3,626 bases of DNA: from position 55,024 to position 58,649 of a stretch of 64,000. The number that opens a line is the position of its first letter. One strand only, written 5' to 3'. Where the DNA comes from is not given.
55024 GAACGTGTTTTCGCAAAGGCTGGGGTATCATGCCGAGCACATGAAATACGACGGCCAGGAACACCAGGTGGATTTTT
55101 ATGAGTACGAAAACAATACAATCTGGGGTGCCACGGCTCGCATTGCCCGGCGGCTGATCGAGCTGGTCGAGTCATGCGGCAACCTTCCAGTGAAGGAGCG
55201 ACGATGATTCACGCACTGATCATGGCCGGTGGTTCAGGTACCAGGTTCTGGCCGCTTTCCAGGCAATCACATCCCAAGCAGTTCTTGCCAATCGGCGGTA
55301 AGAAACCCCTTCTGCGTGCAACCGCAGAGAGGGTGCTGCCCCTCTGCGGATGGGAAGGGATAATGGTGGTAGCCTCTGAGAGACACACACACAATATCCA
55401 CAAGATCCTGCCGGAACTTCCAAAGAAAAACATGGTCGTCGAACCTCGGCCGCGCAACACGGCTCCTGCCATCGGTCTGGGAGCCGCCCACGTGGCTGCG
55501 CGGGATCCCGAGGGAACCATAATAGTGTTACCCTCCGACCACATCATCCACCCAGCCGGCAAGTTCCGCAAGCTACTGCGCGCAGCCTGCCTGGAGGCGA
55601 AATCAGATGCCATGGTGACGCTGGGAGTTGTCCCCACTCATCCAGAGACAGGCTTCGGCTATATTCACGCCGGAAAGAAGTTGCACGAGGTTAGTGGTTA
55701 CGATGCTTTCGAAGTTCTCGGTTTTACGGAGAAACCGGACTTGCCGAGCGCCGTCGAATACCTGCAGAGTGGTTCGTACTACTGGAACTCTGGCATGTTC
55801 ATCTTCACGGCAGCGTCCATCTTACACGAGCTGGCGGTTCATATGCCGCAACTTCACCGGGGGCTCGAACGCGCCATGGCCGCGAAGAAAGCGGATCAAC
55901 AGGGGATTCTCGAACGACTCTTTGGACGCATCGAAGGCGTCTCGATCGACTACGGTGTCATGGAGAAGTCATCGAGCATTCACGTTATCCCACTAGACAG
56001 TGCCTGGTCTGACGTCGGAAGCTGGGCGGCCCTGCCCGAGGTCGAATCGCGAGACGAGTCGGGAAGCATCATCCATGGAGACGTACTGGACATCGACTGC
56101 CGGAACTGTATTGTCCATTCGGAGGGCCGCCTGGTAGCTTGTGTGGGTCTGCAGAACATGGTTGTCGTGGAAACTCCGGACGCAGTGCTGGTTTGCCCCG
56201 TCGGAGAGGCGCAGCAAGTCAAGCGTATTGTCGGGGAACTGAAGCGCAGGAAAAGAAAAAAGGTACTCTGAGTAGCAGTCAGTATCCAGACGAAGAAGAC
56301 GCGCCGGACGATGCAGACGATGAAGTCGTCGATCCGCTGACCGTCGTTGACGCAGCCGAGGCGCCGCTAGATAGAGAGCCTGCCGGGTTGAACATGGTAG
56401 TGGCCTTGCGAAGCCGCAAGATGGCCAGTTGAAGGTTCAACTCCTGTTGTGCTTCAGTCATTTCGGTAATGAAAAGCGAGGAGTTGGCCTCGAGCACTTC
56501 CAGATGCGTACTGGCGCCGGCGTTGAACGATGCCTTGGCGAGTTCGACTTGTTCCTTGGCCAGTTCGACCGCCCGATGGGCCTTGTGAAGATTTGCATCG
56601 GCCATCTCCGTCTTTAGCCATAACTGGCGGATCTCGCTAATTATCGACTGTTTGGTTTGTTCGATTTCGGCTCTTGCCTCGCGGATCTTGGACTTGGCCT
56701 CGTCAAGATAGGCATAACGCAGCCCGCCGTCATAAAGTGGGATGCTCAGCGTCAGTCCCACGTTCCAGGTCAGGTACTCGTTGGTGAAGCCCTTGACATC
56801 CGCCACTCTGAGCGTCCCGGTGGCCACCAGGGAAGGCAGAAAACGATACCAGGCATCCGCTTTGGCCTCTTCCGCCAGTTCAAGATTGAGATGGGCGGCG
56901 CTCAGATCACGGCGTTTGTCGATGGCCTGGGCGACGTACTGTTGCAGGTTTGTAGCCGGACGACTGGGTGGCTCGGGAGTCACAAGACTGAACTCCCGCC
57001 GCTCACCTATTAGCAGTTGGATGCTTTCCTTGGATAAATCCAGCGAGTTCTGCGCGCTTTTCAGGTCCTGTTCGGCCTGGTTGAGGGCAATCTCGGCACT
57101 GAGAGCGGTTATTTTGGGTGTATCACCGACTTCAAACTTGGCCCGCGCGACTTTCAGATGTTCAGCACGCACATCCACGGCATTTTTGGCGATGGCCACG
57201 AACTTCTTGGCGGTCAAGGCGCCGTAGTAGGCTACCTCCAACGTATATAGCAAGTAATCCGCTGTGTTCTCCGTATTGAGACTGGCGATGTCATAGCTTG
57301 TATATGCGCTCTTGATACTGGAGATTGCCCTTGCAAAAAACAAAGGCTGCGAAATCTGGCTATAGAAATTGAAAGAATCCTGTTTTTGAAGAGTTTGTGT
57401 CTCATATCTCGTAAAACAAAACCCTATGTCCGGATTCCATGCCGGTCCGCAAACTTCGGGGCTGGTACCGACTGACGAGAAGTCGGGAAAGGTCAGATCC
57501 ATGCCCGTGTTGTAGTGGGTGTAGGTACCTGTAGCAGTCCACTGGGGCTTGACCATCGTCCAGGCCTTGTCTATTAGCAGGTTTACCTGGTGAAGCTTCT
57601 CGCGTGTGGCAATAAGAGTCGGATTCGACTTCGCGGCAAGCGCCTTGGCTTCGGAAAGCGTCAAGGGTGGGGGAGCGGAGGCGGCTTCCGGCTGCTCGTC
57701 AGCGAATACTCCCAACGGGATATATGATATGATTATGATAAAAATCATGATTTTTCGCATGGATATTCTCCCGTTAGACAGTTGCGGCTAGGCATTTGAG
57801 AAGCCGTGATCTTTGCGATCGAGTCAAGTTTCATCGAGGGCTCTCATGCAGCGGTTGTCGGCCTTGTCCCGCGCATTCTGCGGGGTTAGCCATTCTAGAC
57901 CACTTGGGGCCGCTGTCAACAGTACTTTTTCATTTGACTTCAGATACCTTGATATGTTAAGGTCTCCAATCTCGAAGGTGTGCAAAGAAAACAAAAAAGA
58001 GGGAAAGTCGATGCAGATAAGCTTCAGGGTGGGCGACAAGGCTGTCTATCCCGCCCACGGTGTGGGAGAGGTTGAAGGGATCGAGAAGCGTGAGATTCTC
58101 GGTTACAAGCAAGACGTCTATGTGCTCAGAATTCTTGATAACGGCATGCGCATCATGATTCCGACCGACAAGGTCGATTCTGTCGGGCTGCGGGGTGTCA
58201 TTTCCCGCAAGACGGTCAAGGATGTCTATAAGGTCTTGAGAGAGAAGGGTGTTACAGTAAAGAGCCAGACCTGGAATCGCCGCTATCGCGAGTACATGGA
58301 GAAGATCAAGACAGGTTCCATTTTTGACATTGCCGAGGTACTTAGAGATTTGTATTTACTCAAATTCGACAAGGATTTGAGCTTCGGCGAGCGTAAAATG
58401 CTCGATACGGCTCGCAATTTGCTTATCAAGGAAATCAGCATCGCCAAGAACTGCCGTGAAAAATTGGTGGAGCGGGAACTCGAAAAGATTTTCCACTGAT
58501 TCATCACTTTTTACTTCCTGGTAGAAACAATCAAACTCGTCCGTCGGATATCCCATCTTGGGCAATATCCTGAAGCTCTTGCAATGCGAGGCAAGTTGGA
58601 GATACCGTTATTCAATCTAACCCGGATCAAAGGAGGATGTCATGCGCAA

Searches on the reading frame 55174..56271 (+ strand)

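Call 12: search_protein_families(library=ncbifam, proteins=[window:55174-56271:+])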
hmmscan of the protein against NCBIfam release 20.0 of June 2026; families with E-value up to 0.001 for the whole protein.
window:55174-56271:+ (365 aa): 17 families
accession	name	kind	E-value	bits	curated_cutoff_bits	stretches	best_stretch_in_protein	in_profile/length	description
TIGR01479.1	GMP_PMI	equivalog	2.1e-106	356.6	372.95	1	13-363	2-352/467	mannose-1-phosphate guanylyltransferase/mannose-6-phosphate isomerase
NF012004.0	PRK15460.1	equivalog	1.9e-83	280.7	859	1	11-362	5-361/478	mannose-1-phosphate guanyltransferase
TIGR03992.1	Arch_glmU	subfamily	1.4e-09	37.4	292.1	1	13-189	2-154/393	bifunctional sugar-1-phosphate nucleotidylyltransferase/acetyltransferase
TIGR01207.1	rmlA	equivalog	6.2e-07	28.8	360.65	1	15-206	3-177/286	glucose-1-phosphate thymidylyltransferase RfbA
TIGR00453.1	ispD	equivalog_domain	6.8e-07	29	181.3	1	14-95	2-78/219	2-C-methyl-D-erythritol 4-phosphate cytidylyltransferase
NF006899.0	PRK09382.1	equivalog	8.9e-07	28.4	417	1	12-97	7-87/387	bifunctional 2-C-methyl-D-erythritol 4-phosphate cytidylyltransferase/2-C-methyl-D-erythritol 2,4-cyclodiphosphate synthase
NF001183.0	PRK00155.1-3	subfamily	3.8e-06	26.4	166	1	11-81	1-67/237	D-ribitol-5-phosphate cytidylyltransferase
TIGR02091.1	glgC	equivalog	1.8e-05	24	424.9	0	96-222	97-209/364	glucose-1-phosphate adenylyltransferase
NF001186.0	PRK00155.2-3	equivalog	6.8e-05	22.4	253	1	12-80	5-68/224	2-C-methyl-D-erythritol 4-phosphate cytidylyltransferase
NF002023.0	PRK00844.1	subfamily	7.1e-05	21.8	458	0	11-43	6-37/408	glucose-1-phosphate adenylyltransferase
NF001947.0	PRK00725.1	subfamily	7.1e-05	21.7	470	0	95-221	113-225/426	glucose-1-phosphate adenylyltransferase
NF041173.1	Sug_nt_acttase_Thmprot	equivalog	9.4e-05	21.5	600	0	13-101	2-88/405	bifunctional sugar-1-phosphate nucleotidylyltransferase/acetyltransferase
TIGR01173.1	glmU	equivalog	0.00012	21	366.85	1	13-168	2-142/452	bifunctional UDP-N-acetylglucosamine diphosphorylase/glucosamine-1-phosphate N-acetyltransferase GlmU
NF012024.0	PRK15480.1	equivalog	0.00016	20.9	588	1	14-111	6-104/292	glucose-1-phosphate thymidylyltransferase RfbA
TIGR01208.1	rmlA_long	equivalog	0.00024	20.1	320.25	1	14-82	2-67/353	glucose-1-phosphate thymidylyltransferase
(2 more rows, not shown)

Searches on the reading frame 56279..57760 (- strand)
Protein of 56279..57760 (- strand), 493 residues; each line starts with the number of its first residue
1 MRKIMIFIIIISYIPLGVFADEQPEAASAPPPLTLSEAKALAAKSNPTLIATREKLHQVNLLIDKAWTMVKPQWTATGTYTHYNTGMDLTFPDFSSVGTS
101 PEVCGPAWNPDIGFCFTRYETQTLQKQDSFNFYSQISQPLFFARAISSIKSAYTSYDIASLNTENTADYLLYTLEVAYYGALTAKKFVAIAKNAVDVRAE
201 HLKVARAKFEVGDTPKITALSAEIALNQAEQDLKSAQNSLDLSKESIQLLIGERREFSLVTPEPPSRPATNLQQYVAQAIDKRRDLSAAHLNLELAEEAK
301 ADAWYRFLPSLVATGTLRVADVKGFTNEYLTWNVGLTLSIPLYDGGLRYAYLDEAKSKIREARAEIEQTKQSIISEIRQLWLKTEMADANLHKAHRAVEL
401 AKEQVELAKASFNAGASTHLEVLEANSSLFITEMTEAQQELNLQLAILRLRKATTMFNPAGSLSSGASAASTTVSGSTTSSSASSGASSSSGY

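Call 12: search_protein_families(library=ncbifam, proteins=[window:56279-57760:-])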
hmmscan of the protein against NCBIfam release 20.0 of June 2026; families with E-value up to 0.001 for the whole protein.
window:56279-57760:- (493 aa): 7 families
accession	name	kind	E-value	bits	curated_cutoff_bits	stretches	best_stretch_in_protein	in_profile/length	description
TIGR01844.1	type_I_sec_TolC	subfamily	1.2e-46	159.6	225.15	1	128-462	69-405/414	TolC family outer membrane protein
TIGR01845.1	outer_NodT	subfamily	5.3e-27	94.7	210.05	1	148-452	145-455/460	efflux transporter outer membrane subunit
NF033143.1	efflux_OM_AdeK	equivalog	5e-15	55.2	900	1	149-445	147-452/480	multidrug efflux RND transporter AdeIJK outer membrane channel subunit AdeK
NF007002.0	PRK09465.1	equivalog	3.5e-14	52.2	495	1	88-458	79-427/460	outer membrane channel protein TolC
NF033142.1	efflux_OM_AdeC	exception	2.6e-11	42.8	975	1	182-447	180-454/465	multidrug efflux RND transporter AdeABC outer membrane channel subunit AdeC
NF052390.1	efflux_OMP_AbuO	equivalog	6.5e-09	35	700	1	136-454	106-430/447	multidrug efflux outer membrane protein AbuO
NF007347.1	PRK09837.1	subfamily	2e-08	33.6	598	1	220-435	225-436/461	Cu(I)/Ag(I) efflux RND transporter outer membrane protein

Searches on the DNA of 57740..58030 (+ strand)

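Call 26: search_rna_families(source=window, start=57740, end=58030, threshold=evalue, max_evalue=10)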
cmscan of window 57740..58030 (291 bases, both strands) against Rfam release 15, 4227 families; matches with E-value up to 10: 1.
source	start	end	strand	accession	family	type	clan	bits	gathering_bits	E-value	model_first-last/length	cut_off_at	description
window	57973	58012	+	RF00382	DnaX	Cis-reg; frameshift_element;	-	13.3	35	1.4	1-65/65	no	DnaX ribosomal frameshifting element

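Call 59: search_dna_similar(query=window:57786-57893:+, collection=plasmids, mode=distant, max_evalue=0.01, max_rows=10)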
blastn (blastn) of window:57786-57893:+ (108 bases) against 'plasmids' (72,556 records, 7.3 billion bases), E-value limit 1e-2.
No match.

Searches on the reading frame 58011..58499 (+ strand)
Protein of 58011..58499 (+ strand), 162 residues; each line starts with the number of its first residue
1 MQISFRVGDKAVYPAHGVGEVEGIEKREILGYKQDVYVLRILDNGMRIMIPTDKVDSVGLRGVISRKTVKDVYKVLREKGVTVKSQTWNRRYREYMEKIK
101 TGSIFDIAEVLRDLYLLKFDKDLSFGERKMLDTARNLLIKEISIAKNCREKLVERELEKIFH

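Call 12: search_protein_families(library=ncbifam, proteins=[window:58011-58499:+])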
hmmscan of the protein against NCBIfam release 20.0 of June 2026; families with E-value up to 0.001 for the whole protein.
window:58011-58499:+ (162 aa): 0 families

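Call 13: search_protein_families(library=pfam, proteins=[window:58011-58499:+])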
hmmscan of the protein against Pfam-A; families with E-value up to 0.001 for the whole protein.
window:58011-58499:+ (162 aa): 2 families
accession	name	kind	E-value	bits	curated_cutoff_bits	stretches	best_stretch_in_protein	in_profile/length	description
PF21095.3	CarD_C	-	6.3e-32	109.9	23.1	1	71-157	1-86/87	CarD, C-terminal domain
PF02559.22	CarD_TRCF_RID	-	2.5e-17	63.1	23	1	5-62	1-55/57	CarD-like/TRCF RID domain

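Call 28: find_homologous_proteins(query=window:58011-58499:+)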
Query window:58011-58499:+ (162 aa): 8000 proteins with E <= 0.001 among 8000 candidates; the best 120 are listed.
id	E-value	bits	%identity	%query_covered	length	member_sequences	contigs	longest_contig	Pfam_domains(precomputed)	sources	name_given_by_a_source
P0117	1.4e-94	332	96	100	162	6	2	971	PF21095.4,PF02559.23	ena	-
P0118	2.4e-90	318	91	100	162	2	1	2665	PF21095.4,PF02559.23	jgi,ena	-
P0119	5.2e-85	301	88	100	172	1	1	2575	PF21095.4,PF02559.23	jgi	jgi:CarD family transcriptional regulator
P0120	7.9e-84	297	86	100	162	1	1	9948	PF21095.4,PF02559.23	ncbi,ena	-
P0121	9.4e-84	297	86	100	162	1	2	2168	PF21095.4,PF02559.23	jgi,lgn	-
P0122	1.1e-83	297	87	100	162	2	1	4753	PF21095.4,PF02559.23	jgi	jgi:CarD family transcriptional regulator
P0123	1.4e-83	296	86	100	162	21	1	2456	PF21095.4,PF02559.23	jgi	jgi:CarD family transcriptional regulator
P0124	1.5e-83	296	86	100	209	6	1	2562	PF21095.4,PF02559.23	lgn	-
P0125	2.6e-83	295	86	100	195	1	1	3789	PF21095.4,PF02559.23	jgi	jgi:CarD family transcriptional regulator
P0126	3.4e-83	295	86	100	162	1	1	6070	PF21095.4,PF02559.23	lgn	-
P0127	4.0e-83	295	86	100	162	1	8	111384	PF21095.4,PF02559.23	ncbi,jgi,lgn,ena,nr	ncbi:MAG: CarD family transcriptional regulator [Deltaproteobacteria bacterium]|nr:MAG: CarD family 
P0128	5.5e-83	294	86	100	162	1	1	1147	PF21095.4,PF02559.23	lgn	-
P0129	6.2e-83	294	85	100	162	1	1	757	PF21095.4,PF02559.23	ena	-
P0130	6.4e-83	294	86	100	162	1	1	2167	PF21095.4,PF02559.23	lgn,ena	-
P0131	6.8e-83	294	87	100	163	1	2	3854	PF21095.4,PF02559.23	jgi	jgi:CarD family transcriptional regulator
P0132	8.3e-83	294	85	100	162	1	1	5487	PF21095.4,PF02559.23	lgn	-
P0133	1.3e-82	293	86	100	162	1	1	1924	PF21095.4,PF02559.23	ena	-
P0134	1.8e-82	293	85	100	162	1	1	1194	PF21095.4,PF02559.23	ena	-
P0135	2.7e-82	292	85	100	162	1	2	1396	PF21095.4,PF02559.23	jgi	jgi:CarD family transcriptional regulator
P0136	3.1e-82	292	85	100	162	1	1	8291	PF21095.4,PF02559.23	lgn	-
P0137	3.5e-82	292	85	100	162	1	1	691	PF21095.4,PF02559.23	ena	-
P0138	1.4e-81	290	85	100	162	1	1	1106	PF21095.4,PF02559.23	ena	-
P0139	2.2e-81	289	85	100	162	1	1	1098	PF21095.4,PF02559.23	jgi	-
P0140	3.1e-81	289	85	100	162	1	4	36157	PF21095.4,PF02559.23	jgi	jgi:CarD family transcriptional regulator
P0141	4.1e-81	288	85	100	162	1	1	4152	PF21095.4,PF02559.23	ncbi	-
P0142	4.3e-81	288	83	100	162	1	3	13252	PF21095.4,PF02559.23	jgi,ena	jgi:Transcriptional regulators, similar to M. xanthus CarD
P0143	4.4e-81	288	83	100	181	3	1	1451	PF21095.4,PF02559.23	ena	-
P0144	4.5e-81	288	84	100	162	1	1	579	PF21095.4,PF02559.23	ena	-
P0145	6.4e-81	288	84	100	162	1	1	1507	PF21095.4,PF02559.23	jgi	-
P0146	6.5e-81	288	84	100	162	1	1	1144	PF21095.4,PF02559.23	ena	-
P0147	8.8e-81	287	84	100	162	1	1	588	PF21095.4,PF02559.23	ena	-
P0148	1.6e-80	286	83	100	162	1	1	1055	PF21095.4,PF02559.23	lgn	-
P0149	2.2e-80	286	85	100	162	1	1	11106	PF21095.4,PF02559.23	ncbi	-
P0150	2.3e-80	286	83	100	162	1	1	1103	PF21095.4,PF02559.23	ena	-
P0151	2.7e-80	286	81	100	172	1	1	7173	PF21095.4,PF02559.23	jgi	jgi:CarD family transcriptional regulator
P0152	3.7e-80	285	83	100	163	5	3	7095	PF21095.4,PF02559.23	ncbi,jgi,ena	-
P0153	3.8e-80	285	83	100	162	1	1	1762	PF21095.4,PF02559.23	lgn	-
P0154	6.2e-80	284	83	100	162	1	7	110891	PF21095.4,PF02559.23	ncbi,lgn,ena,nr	ncbi:MAG: CarD family transcriptional regulator [Myxococcales bacterium]|nr:CarD family transcriptio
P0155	6.8e-80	284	82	100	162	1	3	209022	PF21095.4,PF02559.23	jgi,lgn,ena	jgi:CarD family transcriptional regulator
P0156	8.6e-80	284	82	100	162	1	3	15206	PF21095.4,PF02559.23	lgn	-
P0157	9.4e-80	284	81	100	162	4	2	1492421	PF21095.4,PF02559.23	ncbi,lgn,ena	-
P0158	1.2e-79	284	83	100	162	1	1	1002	PF21095.4,PF02559.23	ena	-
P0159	1.2e-79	283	82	100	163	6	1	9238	PF21095.4,PF02559.23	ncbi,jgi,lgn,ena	-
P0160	2.7e-79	282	81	100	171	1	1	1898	PF21095.4,PF02559.23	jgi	jgi:CarD family transcriptional regulator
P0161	3.6e-79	282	81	100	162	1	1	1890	PF21095.4,PF02559.23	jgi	jgi:CarD family transcriptional regulator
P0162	3.6e-79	282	82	100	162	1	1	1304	PF21095.4,PF02559.23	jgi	jgi:CarD family transcriptional regulator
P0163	3.7e-79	282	82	100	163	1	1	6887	PF21095.4,PF02559.23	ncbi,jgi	jgi:CarD family transcriptional regulator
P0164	3.7e-79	282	83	100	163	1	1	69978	PF21095.4,PF02559.23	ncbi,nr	ncbi:MAG: CarD family transcriptional regulator [Deltaproteobacteria bacterium]|nr:CarD family trans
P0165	3.8e-79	282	82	100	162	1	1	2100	PF21095.4,PF02559.23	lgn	-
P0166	5.5e-79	281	81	100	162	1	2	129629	PF21095.4,PF02559.23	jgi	jgi:CarD family transcriptional regulator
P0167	6.3e-79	281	82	100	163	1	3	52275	PF21095.4,PF02559.23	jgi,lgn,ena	jgi:CarD family transcriptional regulator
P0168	8.9e-79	281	80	100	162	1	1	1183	PF21095.4,PF02559.23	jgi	jgi:CarD family transcriptional regulator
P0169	1.7e-78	280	82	100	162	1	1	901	PF21095.4,PF02559.23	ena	-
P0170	3.4e-78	279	80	100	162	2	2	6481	PF21095.4,PF02559.23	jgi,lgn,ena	-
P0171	3.8e-78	279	82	99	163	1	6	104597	PF21095.4,PF02559.23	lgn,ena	-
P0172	7.9e-78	278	81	99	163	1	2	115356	PF21095.4,PF02559.23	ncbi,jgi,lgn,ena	-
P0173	8.2e-78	278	82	98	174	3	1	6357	PF21095.4,PF02559.23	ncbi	-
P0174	1.0e-77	277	81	99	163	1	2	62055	PF21095.4,PF02559.23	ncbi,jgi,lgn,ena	jgi:CarD family transcriptional regulator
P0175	1.1e-77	277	81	99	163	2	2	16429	PF21095.4,PF02559.23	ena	-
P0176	3.5e-77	276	81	99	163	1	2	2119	PF21095.4,PF02559.23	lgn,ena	-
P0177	5.5e-77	275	82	99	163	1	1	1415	PF21095.4,PF02559.23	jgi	-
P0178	2.2e-76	273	81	99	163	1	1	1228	PF21095.4,PF02559.23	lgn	-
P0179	3.4e-76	272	81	100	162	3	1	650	PF21095.4,PF02559.23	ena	-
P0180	6.2e-76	271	78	100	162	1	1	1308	PF21095.4,PF02559.23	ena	-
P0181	2.0e-75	270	81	99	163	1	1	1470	PF21095.4,PF02559.23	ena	-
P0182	4.4e-75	269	77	100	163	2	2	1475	PF21095.4,PF02559.23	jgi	-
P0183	3.3e-74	266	79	99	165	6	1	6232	PF21095.4,PF02559.23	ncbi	-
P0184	4.3e-73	262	77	99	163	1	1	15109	PF21095.4,PF02559.23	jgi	jgi:CarD family transcriptional regulator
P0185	4.3e-72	259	76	98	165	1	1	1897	PF21095.4,PF02559.23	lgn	-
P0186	4.4e-70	252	85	86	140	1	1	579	PF21095.4,PF02559.23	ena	-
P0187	6.6e-69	249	74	97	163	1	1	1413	PF21095.4,PF02559.23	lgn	-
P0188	8.7e-69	248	73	98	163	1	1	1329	PF21095.4,PF02559.23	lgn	-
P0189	9.6e-69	248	73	98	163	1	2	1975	PF21095.4,PF02559.23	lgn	-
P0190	1.2e-68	248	74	97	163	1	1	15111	PF21095.4,PF02559.23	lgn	-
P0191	1.3e-68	248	72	100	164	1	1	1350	PF21095.4,PF02559.23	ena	-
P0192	2.0e-68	247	72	98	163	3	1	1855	PF21095.4,PF02559.23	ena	-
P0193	4.2e-68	246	70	99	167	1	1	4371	PF21095.4,PF02559.23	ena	-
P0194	5.3e-68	246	71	98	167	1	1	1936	PF21095.4,PF02559.23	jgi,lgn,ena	-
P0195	7.1e-68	245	71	100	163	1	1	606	PF21095.4,PF02559.23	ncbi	-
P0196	8.1e-68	245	70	97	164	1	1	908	PF21095.4,PF02559.23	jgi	jgi:CarD family transcriptional regulator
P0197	8.3e-68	245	71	100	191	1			PF21095.4,PF02559.23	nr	nr:CarD family transcriptional regulator [Myxococcus sp. CA033]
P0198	8.3e-68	245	71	100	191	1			PF21095.4,PF02559.23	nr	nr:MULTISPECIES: CarD family transcriptional regulator [unclassified Myxococcus]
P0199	8.8e-68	245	72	98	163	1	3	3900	PF21095.4,PF02559.23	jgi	jgi:CarD family transcriptional regulator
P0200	9.4e-68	245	71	99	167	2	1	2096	PF21095.4,PF02559.23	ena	-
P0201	1.3e-67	244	70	99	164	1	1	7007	PF21095.4,PF02559.23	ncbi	-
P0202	1.4e-67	244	70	100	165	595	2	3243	PF21095.4,PF02559.23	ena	-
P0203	1.7e-67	244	71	99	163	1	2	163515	PF21095.4,PF02559.23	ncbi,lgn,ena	-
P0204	1.7e-67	244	69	99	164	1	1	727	PF21095.4,PF02559.23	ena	-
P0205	2.3e-67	244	70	100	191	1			PF21095.4,PF02559.23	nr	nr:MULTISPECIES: CarD family transcriptional regulator [unclassified Myxococcus]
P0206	2.3e-67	244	70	100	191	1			PF21095.4,PF02559.23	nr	nr:CarD family transcriptional regulator [Myxococcus sp. AM011]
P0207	2.4e-67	244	70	100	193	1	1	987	PF21095.4,PF02559.23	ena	-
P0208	2.6e-67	243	69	99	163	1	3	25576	PF21095.4,PF02559.23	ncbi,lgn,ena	-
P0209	2.6e-67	243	71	100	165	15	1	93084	PF21095.4,PF02559.23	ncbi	-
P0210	2.8e-67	243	68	91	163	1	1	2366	PF21095.4,PF02559.23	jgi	jgi:CarD family transcriptional regulator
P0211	2.9e-67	243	71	99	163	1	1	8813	PF21095.4,PF02559.23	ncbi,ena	-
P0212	3.3e-67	243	70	100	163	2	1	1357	PF21095.4,PF02559.23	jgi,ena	-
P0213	4.0e-67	243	70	100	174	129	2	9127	PF21095.4,PF02559.23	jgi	jgi:CarD family transcriptional regulator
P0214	4.3e-67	243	70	100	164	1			PF21095.4,PF02559.23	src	-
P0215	4.7e-67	243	70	100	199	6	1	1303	PF21095.4,PF02559.23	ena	-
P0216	5.0e-67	243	69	100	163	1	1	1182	PF21095.4,PF02559.23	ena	-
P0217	6.0e-67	242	68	99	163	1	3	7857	PF21095.4,PF02559.23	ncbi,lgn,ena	-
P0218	6.3e-67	242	70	100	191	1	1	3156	PF21095.4,PF02559.23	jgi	jgi:CarD family transcriptional regulator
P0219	6.9e-67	242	70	100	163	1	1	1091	PF21095.4,PF02559.23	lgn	-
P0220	7.0e-67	242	69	99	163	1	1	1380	PF21095.4,PF02559.23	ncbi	-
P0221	7.3e-67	242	70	100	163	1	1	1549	PF21095.4,PF02559.23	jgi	jgi:CarD family transcriptional regulator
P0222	7.8e-67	242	67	100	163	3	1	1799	PF21095.4,PF02559.23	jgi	jgi:CarD family transcriptional regulator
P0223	7.9e-67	242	70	100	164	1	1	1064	PF21095.4,PF02559.23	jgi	-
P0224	8.2e-67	242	70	100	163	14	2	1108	PF21095.4,PF02559.23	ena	-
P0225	8.9e-67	242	70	100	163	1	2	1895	PF21095.4,PF02559.23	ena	-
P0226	9.4e-67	242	70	98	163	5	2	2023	PF21095.4,PF02559.23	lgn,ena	-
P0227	9.4e-67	242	71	99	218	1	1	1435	PF21095.4,PF02559.23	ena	-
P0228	9.6e-67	242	68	91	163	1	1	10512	PF21095.4,PF02559.23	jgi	jgi:CarD family transcriptional regulator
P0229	1.0e-66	242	70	100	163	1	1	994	PF21095.4,PF02559.23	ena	-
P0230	1.1e-66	241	68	99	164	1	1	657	PF21095.4,PF02559.23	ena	-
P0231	1.1e-66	241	68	99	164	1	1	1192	PF21095.4,PF02559.23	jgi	jgi:CarD family transcriptional regulator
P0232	1.1e-66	241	70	100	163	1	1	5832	PF21095.4,PF02559.23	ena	-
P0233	1.1e-66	241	68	100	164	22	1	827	PF21095.4,PF02559.23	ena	-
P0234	1.2e-66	241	70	100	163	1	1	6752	PF21095.4,PF02559.23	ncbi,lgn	-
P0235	1.2e-66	241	70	100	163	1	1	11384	PF21095.4,PF02559.23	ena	-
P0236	1.2e-66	241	70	100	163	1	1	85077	PF21095.4,PF02559.23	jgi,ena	-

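Call 38: find_encoding_contigs(protein=P0118, flank=3000, max_places=3)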
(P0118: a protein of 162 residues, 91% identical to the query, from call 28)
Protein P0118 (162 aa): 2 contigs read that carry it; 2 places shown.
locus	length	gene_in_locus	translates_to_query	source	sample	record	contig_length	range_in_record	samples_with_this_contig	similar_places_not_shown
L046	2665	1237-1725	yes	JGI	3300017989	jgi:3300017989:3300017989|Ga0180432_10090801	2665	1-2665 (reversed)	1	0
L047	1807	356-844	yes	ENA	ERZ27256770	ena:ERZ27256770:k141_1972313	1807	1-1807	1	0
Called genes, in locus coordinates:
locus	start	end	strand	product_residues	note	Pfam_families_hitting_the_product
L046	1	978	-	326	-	?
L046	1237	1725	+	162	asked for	PF02559:CarD_TRCF_RID, PF21095:CarD_C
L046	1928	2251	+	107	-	-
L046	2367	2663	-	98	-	?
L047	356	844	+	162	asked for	PF02559:CarD_TRCF_RID, PF21095:CarD_C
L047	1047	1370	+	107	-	-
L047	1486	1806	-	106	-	?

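Call 39: find_encoding_contigs(protein=P0120, flank=3000, max_places=3)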
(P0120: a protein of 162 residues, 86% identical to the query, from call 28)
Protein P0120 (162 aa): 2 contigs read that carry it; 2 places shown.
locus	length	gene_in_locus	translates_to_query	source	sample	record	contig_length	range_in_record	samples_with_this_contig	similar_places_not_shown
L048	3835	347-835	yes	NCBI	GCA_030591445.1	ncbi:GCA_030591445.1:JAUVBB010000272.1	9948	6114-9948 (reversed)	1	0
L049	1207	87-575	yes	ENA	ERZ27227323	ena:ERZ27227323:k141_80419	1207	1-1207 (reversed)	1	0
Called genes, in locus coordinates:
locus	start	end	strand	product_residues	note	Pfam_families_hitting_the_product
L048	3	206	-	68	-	?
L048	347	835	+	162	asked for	PF02559:CarD_TRCF_RID, PF21095:CarD_C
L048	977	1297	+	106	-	PF19647:Septknot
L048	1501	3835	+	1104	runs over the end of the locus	PF04257:RecC_N, PF27451:RecC_4th, PF17946:RecC_C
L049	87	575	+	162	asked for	PF02559:CarD_TRCF_RID, PF21095:CarD_C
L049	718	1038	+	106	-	PF19647:Septknot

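Call 40: find_encoding_contigs(protein=P0117, flank=3000, max_places=3)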
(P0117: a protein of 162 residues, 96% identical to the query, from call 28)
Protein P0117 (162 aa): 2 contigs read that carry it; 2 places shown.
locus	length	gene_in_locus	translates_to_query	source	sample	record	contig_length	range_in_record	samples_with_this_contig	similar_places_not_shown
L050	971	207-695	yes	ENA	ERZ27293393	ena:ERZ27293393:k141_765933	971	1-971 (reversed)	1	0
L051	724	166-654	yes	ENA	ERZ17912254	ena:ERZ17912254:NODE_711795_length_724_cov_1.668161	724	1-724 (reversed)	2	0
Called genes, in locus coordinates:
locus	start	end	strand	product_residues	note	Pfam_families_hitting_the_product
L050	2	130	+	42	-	?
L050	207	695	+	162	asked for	PF02559:CarD_TRCF_RID, PF21095:CarD_C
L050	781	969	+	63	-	?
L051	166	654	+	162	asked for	PF02559:CarD_TRCF_RID, PF21095:CarD_C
